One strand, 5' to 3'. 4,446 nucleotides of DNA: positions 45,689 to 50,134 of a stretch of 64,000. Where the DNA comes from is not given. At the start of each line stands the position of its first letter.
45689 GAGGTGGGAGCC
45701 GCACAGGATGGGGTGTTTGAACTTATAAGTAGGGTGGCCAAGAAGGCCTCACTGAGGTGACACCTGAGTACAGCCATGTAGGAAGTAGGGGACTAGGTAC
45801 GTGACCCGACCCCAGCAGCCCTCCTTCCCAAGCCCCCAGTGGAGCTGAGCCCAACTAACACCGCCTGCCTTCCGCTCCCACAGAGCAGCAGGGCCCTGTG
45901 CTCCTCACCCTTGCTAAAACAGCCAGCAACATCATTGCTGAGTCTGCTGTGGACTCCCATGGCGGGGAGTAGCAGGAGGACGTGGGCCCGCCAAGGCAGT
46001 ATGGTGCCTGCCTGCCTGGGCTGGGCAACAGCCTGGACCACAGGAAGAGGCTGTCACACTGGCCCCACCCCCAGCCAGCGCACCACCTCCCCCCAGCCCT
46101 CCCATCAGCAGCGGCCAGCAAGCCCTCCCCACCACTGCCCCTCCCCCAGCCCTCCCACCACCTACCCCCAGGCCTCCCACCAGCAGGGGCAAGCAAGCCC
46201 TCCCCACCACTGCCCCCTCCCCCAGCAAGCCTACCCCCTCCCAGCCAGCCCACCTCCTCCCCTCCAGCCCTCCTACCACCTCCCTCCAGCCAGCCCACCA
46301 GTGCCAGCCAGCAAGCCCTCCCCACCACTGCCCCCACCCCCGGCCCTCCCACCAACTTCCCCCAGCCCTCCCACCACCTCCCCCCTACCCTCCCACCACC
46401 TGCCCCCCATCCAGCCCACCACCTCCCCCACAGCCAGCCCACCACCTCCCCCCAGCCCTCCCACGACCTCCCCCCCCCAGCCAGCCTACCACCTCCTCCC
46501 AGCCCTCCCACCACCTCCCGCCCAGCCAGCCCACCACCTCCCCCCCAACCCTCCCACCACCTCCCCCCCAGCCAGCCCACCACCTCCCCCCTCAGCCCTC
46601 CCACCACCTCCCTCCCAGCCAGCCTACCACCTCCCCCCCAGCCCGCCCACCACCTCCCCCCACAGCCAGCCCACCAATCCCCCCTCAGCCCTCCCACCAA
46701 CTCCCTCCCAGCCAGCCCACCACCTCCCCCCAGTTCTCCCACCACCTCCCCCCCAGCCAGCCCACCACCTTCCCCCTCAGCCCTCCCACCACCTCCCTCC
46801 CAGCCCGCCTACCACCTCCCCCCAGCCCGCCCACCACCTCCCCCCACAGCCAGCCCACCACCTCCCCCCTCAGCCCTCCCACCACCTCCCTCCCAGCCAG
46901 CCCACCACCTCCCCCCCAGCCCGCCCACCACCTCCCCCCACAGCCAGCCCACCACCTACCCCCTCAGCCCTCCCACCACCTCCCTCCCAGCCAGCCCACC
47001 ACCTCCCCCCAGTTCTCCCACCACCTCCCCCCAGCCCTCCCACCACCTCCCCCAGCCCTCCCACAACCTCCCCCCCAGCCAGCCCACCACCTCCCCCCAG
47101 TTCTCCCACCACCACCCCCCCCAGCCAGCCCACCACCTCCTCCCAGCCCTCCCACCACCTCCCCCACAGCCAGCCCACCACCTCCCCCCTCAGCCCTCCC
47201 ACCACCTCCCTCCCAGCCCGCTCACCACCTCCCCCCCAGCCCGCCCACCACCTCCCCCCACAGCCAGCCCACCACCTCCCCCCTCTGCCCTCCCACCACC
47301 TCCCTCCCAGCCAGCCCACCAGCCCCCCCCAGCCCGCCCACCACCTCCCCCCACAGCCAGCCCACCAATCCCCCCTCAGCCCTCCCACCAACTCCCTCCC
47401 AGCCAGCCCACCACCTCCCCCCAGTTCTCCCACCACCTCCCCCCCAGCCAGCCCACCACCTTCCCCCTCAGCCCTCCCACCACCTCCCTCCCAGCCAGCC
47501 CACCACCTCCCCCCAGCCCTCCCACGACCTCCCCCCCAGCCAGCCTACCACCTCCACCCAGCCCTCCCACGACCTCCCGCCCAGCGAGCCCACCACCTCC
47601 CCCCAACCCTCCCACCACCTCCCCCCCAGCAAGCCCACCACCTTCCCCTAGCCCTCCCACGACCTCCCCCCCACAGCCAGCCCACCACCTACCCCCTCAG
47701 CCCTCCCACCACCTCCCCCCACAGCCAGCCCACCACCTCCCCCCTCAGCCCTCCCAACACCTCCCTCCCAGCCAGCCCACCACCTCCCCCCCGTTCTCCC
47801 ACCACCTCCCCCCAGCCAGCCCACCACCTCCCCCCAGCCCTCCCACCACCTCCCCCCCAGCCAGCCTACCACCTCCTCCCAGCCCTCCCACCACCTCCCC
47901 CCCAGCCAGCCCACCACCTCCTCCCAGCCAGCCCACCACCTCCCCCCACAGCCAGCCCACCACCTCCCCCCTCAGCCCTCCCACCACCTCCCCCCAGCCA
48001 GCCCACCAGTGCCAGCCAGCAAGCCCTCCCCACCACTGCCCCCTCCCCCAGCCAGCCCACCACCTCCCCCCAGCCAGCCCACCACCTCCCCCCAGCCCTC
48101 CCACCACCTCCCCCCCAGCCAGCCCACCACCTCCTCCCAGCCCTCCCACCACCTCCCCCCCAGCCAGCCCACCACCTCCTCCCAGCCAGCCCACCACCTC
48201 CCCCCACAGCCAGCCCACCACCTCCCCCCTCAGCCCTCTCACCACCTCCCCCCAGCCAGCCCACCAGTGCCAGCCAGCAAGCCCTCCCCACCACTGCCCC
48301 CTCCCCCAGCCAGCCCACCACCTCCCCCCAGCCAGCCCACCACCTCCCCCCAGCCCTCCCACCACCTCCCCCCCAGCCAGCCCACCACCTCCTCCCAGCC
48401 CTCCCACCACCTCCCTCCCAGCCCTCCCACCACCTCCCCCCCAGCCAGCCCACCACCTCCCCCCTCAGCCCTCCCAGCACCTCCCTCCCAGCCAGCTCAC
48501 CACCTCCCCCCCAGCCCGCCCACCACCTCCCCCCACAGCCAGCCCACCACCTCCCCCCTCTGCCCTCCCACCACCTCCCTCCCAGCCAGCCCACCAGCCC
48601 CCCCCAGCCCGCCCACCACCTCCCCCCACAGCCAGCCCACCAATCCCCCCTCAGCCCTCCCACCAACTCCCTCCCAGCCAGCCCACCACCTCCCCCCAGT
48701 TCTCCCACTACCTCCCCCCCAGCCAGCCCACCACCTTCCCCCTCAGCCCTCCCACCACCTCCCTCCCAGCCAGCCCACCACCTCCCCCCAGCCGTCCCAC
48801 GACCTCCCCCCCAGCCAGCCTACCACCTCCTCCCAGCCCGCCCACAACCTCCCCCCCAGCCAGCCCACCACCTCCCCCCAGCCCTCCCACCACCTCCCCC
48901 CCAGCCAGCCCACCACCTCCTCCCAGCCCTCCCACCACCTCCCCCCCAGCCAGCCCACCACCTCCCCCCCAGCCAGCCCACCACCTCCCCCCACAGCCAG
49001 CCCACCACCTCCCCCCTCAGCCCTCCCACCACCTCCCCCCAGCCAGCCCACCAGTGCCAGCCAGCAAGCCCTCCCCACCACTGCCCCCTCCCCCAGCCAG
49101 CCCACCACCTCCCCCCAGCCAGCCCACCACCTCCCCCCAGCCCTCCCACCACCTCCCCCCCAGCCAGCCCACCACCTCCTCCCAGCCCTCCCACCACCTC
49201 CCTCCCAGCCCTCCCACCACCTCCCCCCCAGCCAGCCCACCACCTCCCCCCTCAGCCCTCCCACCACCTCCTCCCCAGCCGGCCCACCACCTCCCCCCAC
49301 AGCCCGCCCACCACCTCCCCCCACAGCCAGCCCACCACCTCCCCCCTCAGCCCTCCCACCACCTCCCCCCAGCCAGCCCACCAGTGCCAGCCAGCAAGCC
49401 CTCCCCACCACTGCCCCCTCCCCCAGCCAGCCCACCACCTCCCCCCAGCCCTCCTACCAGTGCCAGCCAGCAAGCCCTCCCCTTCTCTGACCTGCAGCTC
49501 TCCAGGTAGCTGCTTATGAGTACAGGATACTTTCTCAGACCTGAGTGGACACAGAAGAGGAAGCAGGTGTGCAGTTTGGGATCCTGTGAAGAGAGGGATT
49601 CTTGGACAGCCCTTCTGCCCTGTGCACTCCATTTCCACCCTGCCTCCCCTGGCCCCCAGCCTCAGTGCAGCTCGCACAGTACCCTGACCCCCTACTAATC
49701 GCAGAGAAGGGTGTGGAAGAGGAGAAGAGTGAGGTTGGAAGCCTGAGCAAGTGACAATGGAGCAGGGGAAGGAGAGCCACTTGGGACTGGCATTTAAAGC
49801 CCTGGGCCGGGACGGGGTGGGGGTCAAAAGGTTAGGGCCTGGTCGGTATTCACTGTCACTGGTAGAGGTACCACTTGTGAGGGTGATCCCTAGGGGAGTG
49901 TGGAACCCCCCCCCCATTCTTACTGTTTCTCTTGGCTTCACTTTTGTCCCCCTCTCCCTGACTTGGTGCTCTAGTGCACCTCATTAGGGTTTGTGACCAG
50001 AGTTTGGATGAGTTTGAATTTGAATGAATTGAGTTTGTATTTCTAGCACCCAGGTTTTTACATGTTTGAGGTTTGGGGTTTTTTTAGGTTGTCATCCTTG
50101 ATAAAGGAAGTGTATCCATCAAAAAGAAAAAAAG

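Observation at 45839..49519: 3.4-3.7 kb stop-free C-rich tandem array inside a PARP4 intron (1226-codon ORF; all three + frames open)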

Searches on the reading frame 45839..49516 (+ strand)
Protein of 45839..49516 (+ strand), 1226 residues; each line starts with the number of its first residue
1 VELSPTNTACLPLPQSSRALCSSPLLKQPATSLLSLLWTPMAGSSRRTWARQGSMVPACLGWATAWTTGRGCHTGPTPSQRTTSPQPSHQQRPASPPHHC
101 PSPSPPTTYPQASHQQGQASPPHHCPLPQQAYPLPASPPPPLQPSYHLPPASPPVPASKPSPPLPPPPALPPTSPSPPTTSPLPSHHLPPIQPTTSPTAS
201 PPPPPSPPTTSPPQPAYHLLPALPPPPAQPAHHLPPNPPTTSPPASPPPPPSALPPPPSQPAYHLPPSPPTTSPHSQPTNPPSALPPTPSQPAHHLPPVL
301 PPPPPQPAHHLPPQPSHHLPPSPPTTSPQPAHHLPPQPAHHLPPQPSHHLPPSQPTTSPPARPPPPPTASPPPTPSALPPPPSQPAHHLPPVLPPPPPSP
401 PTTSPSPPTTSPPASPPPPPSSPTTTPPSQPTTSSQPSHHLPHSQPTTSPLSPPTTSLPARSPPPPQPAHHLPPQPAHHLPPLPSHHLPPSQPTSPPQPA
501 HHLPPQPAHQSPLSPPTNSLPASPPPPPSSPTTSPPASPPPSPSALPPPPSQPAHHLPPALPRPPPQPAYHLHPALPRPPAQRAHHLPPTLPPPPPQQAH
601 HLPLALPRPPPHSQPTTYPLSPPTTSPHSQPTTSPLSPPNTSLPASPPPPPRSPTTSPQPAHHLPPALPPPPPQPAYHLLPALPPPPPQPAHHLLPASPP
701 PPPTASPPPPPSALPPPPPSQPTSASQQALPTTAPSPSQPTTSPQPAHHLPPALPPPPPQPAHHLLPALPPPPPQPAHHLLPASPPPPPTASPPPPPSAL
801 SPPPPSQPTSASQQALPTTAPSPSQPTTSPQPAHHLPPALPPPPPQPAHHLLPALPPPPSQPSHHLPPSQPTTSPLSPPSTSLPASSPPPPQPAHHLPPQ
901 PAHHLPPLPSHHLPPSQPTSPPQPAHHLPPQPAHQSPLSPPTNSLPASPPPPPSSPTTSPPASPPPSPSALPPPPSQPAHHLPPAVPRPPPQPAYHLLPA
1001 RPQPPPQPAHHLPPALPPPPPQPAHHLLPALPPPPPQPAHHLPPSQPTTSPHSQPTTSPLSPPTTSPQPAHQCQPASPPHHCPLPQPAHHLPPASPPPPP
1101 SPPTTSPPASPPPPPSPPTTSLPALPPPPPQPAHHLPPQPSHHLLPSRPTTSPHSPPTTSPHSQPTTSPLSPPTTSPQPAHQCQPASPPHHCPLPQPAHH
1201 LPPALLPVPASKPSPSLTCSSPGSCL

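Call 13: search_protein_families(library=pfam, proteins=[window:45839-49516:+, window:45982-49506:+], max_evalue=0.1)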
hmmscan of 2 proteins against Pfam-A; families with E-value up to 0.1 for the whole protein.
window:45839-49516:+ (1226 aa): 0 families

window:45982-49506:+ (1175 aa): 0 families

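Call 23: find_encoding_contigs(protein=window:45839-49516:+, flank=10000, max_places=6)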
Protein window:45839-49516:+ (1226 aa): no gene with exactly this product is on record in the collection.

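Call 69: search_protein_representatives(protein=window:46061-49516:+)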
Query: 1152 residues. Proteins with E-value up to 0.001 (for the whole library): 1; up to 1e-10: 0; up to 1e-30: 0. The best 1 are listed.
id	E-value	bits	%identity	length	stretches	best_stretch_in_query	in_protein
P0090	6.6e-04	33.8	28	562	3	473-561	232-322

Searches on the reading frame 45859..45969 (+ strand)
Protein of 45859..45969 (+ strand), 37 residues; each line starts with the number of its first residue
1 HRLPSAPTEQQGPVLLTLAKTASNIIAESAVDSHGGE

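Call 61: search_protein_families(library=pfam, proteins=[window:45859-45969:+], max_evalue=10)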
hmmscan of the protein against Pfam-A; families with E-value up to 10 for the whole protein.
seq(37 aa): 0 families

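Call 62: search_solved_structures(query=window:45859-45969:+, max_evalue=10)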
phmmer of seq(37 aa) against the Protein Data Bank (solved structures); distinct sequences matched with E-value up to 10: 7.
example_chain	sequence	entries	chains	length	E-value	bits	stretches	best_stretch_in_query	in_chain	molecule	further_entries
6b9x_A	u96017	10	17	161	4.2e-05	26.3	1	1-36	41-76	Ragulator complex protein LAMTOR1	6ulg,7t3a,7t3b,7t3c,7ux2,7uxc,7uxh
6nzd_A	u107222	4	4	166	4.5e-05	26.2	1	1-36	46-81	Ragulator complex protein LAMTOR1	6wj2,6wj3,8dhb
6ehp_E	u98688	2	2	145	5.2e-05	26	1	1-36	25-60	Ragulator complex protein LAMTOR1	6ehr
6u62_D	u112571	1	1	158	6.4e-05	25.8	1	1-36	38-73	Ragulator complex protein LAMTOR1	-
5x6u_E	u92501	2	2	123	0.00023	24.1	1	3-36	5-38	Ragulator complex protein LAMTOR1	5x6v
6gyb_c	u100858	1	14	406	0.14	15.7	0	3-32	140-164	VirB10 protein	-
5y3a_A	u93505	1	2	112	0.17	15.4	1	16-36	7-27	Ragulator complex protein LAMTOR1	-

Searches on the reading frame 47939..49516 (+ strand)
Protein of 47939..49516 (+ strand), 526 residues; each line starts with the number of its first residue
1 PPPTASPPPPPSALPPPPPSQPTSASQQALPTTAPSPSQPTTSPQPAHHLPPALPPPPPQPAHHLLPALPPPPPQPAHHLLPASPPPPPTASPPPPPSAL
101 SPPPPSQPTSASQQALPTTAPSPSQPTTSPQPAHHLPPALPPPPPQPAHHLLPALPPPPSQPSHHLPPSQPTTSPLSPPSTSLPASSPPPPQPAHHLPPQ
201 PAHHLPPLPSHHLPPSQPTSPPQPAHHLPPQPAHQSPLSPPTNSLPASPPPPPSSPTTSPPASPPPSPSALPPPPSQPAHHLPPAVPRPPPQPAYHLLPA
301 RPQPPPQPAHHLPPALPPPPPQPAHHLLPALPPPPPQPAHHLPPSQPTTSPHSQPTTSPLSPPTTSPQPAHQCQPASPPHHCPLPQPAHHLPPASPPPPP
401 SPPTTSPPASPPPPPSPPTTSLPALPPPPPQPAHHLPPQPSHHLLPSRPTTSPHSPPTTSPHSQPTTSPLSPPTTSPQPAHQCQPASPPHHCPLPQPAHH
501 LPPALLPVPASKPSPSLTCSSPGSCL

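Call 13: search_protein_families(library=pfam, proteins=[window:48009-49487:+], max_evalue=0.1)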
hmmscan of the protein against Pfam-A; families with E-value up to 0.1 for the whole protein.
window:48009-49487:+ (493 aa): 0 families

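Call 21: find_homologous_proteins(query=window:47939-49516:+, max_evalue=0.001)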
Query window:47939-49516:+: 8000 candidates shared short words with the query, none scored E <= 0.001.

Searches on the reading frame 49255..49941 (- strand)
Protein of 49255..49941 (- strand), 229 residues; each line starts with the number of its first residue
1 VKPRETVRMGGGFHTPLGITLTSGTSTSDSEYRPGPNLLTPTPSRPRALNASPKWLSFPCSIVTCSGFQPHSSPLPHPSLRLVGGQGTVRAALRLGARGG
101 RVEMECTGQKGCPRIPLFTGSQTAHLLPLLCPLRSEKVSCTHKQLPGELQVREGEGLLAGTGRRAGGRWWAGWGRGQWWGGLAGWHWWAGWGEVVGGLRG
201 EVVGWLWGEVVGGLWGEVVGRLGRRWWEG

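Call 22: find_encoding_contigs(protein=window:49255-49941:-, flank=10000, max_places=6)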
Protein seq(229 aa) (229 aa): no gene with exactly this product is on record in the collection.

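Call 58: find_homologous_proteins(query=window:49255-49941:-, max_evalue=0.001)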
Query seq(229 aa): 4952 candidates shared short words with the query, none scored E <= 0.001.

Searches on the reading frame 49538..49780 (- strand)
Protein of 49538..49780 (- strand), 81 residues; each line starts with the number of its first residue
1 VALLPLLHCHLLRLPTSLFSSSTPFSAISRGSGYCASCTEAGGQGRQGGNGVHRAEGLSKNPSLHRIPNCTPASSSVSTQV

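Call 57: find_encoding_contigs(protein=window:49538-49780:-, flank=10000)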
Protein seq(81 aa) (81 aa): no gene with exactly this product is on record in the collection.

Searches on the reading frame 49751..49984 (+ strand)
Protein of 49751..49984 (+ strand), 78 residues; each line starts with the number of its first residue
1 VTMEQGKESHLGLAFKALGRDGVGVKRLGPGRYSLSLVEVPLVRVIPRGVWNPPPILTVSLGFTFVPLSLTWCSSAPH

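Call 56: find_encoding_contigs(protein=window:49751-49984:+, flank=10000)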
Protein seq(78 aa) (78 aa): no gene with exactly this product is on record in the collection.

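Call 61: search_protein_families(library=pfam, proteins=[window:49751-49984:+], max_evalue=10)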
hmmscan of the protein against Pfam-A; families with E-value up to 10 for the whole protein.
seq(78 aa): 0 families
